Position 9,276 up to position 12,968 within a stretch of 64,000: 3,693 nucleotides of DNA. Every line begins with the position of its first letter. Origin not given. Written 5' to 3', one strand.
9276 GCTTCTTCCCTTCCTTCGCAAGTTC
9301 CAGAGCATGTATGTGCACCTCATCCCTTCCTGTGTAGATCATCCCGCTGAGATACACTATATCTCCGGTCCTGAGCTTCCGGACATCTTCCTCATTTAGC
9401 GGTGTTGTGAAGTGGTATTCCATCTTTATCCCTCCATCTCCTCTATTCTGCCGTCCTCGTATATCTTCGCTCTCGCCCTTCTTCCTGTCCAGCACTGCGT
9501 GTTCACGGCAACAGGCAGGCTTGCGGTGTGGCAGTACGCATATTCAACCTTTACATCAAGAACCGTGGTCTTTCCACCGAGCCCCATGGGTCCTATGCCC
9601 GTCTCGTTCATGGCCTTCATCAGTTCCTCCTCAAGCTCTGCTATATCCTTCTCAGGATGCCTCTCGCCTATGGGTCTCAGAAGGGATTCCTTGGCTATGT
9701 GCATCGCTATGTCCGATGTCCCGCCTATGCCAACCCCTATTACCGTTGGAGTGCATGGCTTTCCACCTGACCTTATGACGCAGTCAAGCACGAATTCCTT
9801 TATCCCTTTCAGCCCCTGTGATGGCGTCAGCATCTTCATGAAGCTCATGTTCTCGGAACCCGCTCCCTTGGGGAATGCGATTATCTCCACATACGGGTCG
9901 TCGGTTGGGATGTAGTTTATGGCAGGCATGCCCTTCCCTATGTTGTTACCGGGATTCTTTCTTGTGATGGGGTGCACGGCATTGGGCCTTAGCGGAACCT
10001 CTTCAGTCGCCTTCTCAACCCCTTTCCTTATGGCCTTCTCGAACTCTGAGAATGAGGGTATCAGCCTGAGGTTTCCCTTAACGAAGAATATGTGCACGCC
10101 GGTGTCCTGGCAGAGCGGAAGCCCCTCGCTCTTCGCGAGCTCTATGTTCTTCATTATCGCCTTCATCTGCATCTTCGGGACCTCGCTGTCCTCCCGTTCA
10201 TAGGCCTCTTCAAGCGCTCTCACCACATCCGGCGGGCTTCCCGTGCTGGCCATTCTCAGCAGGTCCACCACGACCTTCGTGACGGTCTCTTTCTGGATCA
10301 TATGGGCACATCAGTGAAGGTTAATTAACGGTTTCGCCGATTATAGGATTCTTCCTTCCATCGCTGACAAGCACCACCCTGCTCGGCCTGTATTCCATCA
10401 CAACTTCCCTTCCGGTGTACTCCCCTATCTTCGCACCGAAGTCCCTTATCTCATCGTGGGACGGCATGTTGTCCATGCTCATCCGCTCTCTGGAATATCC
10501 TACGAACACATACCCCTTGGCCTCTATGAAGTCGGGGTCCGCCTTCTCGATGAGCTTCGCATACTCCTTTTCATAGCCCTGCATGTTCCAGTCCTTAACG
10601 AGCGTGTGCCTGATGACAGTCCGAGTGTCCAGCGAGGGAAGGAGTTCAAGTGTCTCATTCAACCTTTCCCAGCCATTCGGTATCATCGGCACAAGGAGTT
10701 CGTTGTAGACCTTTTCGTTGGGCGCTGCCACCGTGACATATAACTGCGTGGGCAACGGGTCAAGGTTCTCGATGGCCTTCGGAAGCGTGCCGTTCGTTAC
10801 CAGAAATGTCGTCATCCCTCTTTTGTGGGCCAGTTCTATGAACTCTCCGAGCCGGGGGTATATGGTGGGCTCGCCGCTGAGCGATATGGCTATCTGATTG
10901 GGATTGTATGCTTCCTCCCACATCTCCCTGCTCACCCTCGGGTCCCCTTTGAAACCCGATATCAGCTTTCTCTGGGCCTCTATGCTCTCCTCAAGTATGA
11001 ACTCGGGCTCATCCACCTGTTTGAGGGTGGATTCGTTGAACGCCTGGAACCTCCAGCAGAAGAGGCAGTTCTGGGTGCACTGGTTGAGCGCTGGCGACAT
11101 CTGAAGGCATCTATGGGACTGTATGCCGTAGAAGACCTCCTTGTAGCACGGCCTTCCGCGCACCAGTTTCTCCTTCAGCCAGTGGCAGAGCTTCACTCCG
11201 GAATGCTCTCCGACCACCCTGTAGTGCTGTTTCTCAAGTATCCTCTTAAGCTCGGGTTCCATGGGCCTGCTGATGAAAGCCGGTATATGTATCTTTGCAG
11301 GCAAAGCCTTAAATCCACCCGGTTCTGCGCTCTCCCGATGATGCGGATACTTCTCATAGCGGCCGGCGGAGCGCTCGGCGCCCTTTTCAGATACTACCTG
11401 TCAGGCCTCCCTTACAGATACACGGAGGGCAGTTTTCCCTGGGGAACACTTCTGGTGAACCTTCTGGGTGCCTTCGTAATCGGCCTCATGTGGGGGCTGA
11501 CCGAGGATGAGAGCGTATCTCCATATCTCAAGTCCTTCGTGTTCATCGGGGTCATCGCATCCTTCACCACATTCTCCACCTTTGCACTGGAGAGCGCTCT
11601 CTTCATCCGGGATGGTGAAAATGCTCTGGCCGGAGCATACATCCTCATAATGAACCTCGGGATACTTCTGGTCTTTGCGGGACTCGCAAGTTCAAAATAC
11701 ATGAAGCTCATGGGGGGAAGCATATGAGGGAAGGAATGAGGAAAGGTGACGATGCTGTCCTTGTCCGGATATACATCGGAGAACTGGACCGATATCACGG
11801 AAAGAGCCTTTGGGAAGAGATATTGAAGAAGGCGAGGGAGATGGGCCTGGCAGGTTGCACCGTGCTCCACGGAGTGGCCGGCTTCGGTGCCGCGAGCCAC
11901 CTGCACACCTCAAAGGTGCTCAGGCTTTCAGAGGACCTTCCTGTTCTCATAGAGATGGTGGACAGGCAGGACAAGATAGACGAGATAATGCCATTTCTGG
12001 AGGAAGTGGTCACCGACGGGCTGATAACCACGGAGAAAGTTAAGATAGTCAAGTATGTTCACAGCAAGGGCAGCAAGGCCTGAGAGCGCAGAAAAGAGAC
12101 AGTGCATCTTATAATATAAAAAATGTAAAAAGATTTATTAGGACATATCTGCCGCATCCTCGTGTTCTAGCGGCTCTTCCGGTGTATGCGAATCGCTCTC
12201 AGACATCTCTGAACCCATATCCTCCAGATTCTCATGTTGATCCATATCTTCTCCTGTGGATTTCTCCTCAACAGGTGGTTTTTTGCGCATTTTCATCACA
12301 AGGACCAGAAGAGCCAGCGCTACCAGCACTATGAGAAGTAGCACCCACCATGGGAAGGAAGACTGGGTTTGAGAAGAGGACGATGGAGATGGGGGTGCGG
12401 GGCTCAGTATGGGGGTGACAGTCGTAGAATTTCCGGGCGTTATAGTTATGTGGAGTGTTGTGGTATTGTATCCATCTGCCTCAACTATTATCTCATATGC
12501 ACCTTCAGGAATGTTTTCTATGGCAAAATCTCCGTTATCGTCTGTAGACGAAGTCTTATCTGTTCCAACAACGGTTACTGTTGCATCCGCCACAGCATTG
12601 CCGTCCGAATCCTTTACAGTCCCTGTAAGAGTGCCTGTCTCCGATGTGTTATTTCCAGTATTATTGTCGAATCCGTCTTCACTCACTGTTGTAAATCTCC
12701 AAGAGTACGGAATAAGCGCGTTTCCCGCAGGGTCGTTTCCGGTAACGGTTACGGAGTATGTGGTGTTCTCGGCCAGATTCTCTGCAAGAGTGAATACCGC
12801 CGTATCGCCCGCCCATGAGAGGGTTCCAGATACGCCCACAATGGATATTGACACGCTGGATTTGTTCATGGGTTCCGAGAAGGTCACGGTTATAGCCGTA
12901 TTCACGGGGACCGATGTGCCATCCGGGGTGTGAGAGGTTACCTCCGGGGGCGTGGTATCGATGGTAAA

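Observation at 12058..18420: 34-bp direct repeat brackets a 6.3 kb segment that holds only the giant surface-protein gene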

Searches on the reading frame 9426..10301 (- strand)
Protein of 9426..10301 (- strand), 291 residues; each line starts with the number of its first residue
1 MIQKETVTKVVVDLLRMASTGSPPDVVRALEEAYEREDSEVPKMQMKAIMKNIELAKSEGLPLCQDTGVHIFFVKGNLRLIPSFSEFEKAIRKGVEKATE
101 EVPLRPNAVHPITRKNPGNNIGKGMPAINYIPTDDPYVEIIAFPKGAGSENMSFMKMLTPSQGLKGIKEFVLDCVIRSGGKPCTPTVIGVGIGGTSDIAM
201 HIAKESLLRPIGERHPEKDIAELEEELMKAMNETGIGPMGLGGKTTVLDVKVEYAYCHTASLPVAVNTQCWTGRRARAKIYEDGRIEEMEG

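Call 8: search_protein_families(library=pfam, proteins=[window:9426-10301:-], max_evalue=0.01)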
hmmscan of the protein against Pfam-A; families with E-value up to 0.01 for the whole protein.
window:9426-10301:- (291 aa): 1 family
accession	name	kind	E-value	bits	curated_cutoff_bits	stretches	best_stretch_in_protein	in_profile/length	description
PF05681.19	Fumerase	-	3.9e-99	331.8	25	1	9-278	2-269/270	Fumarate hydratase (Fumerase)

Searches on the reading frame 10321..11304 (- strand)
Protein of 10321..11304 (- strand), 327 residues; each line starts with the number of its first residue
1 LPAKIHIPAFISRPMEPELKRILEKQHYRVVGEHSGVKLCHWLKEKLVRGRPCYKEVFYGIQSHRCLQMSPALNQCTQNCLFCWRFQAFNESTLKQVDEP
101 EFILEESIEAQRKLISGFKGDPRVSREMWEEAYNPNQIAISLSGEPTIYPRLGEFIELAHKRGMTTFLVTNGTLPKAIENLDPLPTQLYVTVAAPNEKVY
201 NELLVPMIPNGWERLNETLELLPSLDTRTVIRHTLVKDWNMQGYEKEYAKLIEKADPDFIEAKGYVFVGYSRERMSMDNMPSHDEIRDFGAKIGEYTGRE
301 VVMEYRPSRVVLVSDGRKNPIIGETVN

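Call 8: search_protein_families(library=pfam, proteins=[window:10321-11304:-], max_evalue=0.01)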
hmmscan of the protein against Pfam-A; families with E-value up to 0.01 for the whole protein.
window:10321-11304:- (327 aa): 2 families
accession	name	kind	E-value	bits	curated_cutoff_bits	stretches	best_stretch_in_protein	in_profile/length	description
PF08608.17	Wyosine_form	-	1.1e-20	74.1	22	1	254-314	1-62/63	Wyosine base formation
PF04055.27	Radical_SAM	-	1.3e-14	55.1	29.5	1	74-245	5-160/166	Radical SAM superfamily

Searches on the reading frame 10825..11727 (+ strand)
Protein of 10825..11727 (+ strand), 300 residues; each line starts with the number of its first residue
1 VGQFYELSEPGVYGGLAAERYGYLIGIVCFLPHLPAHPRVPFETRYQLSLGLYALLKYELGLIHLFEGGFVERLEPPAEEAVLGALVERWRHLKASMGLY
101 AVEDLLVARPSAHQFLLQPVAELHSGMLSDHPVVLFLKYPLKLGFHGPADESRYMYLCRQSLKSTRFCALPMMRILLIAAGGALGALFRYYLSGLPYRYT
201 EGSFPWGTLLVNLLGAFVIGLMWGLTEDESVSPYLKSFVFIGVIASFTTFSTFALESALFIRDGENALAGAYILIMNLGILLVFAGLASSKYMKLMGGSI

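Call 8: search_protein_families(library=pfam, proteins=[window:10825-11727:+], max_evalue=0.01)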
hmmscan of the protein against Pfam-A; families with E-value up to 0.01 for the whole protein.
window:10825-11727:+ (300 aa): 1 family
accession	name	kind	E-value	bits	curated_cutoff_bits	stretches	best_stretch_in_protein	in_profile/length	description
PF02537.21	CRCB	-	1.6e-23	83.4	32.9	1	176-286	1-102/103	CrcB-like protein, Camphor Resistance (CrcB)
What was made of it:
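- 11338..11727 (+): crcB (fluoride channel) gene, upstream partner of DUF190. Pfam CRCB E=1.6e-23 on the longer ORF (call 8).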

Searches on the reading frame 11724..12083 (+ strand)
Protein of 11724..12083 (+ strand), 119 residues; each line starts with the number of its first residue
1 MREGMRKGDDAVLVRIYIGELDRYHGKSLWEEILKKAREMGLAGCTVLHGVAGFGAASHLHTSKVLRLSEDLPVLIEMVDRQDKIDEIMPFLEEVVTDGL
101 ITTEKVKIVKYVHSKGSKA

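Call 8: search_protein_families(library=pfam, proteins=[window:11724-12083:+], max_evalue=0.01)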
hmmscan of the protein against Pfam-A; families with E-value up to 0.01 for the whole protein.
window:11724-12083:+ (119 aa): 1 family
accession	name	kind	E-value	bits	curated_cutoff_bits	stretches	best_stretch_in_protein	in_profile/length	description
PF02641.20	DUF190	-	4.5e-38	129.9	23.4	1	13-108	2-97/97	Uncharacterized ACR, COG1993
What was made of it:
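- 11724..12083 (+): DUF190 gene. Its last 8 codons and stop lie in the left repeat copy. Pfam PF02641 E=4.5e-38 (call 8).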

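Call 11: find_encoding_contigs(protein=window:11724-12083:+, flank=10000, max_places=10)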
Protein window:11724-12083:+ (119 aa): 4 contigs read that carry it; 3 places shown.
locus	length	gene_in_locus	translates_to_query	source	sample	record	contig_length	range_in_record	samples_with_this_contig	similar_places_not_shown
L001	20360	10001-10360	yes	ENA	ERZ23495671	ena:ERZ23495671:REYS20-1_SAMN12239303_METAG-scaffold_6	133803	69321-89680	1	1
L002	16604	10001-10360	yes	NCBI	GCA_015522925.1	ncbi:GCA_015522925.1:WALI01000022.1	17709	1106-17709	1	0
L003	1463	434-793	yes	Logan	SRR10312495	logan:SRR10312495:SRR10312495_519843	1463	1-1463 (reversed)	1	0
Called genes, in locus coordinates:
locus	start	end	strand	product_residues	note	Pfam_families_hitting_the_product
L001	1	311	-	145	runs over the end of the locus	PF25212:HVO_A0114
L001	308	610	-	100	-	PF20126:TumE (weak)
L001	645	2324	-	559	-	PF03485:Arg_tRNA_synt_N, PF00133:tRNA-synt_1 (faint), PF00750:tRNA-synt_1d, PF01921:tRNA-synt_1f (faint), PF05746:DALR_1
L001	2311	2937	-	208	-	PF00013:KH_1 (faint), PF21800:KH_KRR1_2nd, PF22891:KH_PNO1_2nd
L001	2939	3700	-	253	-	PF01163:RIO1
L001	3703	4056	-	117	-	PF01176:eIF-1a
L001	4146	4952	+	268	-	PF01885:PTS_2-RNA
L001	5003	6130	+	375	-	PF00571:CBS, PF02482:Ribosomal_S30AE (weak)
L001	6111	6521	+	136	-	PF08617:CGI-121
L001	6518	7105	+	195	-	PF02223:Thymidylate_kin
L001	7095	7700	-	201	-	PF05683:Fumerase_C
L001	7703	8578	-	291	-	PF05681:Fumerase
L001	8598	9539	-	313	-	PF04055:Radical_SAM, PF08608:Wyosine_form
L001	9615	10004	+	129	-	PF02537:CRCB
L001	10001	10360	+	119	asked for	PF02641:DUF190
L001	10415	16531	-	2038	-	PF05048:NosD, PF13229:Beta_helix, PF05048:NosD, PF13229:Beta_helix, PF05048:NosD, PF13229:Beta_helix, PF05048:NosD, PF13229:Beta_helix, +10 more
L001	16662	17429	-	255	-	PF01261:AP_endonuc_2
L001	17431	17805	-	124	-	PF01877:RNA_binding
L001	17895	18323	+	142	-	PF00731:AIRC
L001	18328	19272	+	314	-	PF02540:NAD_synthase (weak), PF03054:tRNA_Me_trans (faint), PF06508:QueC (faint), PF00958:GMP_synt_C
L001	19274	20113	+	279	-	PF00288:GHMP_kinases_N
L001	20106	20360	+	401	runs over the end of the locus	PF01896:DNA_primase_S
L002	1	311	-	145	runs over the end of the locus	PF25212:HVO_A0114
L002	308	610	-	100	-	PF20126:TumE (weak)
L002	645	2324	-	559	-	PF03485:Arg_tRNA_synt_N, PF00133:tRNA-synt_1 (faint), PF00750:tRNA-synt_1d, PF01921:tRNA-synt_1f (faint), PF05746:DALR_1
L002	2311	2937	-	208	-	PF00013:KH_1 (faint), PF21800:KH_KRR1_2nd, PF22891:KH_PNO1_2nd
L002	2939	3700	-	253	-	PF01163:RIO1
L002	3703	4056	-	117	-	PF01176:eIF-1a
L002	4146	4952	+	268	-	PF01885:PTS_2-RNA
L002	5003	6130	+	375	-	PF00571:CBS, PF02482:Ribosomal_S30AE (weak)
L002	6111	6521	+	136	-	PF08617:CGI-121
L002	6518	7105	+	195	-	PF02223:Thymidylate_kin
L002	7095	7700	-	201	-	PF05683:Fumerase_C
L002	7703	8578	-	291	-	PF05681:Fumerase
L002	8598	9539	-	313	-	PF04055:Radical_SAM, PF08608:Wyosine_form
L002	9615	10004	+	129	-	PF02537:CRCB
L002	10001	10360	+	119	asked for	PF02641:DUF190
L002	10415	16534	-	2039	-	PF05048:NosD, PF13229:Beta_helix, PF05048:NosD, PF13229:Beta_helix, PF13229:Beta_helix, PF05048:NosD, PF13229:Beta_helix, PF13570:Beta-prop_ACSF4, +9 more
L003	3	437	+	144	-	?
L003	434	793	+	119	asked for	PF02641:DUF190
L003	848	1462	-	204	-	?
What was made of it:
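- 11338..11727 (+): The 129-aa gene call in L001/L002 maps to these coordinates (call 11).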

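Call 43: find_related_loci(query=window:11724-12080:+, collection=metagenome_contigs, flank=10000)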
Query window:11724-12080:+ (119 aa) in metagenome_contigs; peptide patterns used: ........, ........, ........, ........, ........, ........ (x = any residue, [..] = any of these).
224 stretches matched a pattern; 9 encode a relative of the query (tblastn E <= 1e-3); 9 distinct loci.
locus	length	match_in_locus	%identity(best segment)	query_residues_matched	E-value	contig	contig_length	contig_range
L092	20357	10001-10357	83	1-119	8e-66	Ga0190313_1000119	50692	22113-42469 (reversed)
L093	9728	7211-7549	57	5-117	4e-38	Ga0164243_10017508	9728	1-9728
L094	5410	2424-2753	50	4-113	2e-36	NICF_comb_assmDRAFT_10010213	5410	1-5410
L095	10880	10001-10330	50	4-113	2e-36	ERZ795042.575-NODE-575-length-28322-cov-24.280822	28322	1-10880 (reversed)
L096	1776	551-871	52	10-116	4e-34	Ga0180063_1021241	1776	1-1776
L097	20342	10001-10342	50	5-119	1e-35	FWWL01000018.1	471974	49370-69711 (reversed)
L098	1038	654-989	49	2-111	8e-33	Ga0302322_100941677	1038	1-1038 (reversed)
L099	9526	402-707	53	10-111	2e-31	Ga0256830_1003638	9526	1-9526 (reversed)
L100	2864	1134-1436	41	13-113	1e-24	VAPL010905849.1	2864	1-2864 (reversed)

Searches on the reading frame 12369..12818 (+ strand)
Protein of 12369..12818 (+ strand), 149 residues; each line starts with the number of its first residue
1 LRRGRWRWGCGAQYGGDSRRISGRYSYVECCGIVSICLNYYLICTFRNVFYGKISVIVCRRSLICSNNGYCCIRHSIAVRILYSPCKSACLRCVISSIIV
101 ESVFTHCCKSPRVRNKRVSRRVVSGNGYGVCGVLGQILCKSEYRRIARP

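Call 61: search_protein_families(library=pfam, proteins=[window:12369-12818:+], max_evalue=0.01)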
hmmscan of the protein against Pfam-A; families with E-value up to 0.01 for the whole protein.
window:12369-12818:+ (149 aa): 0 families
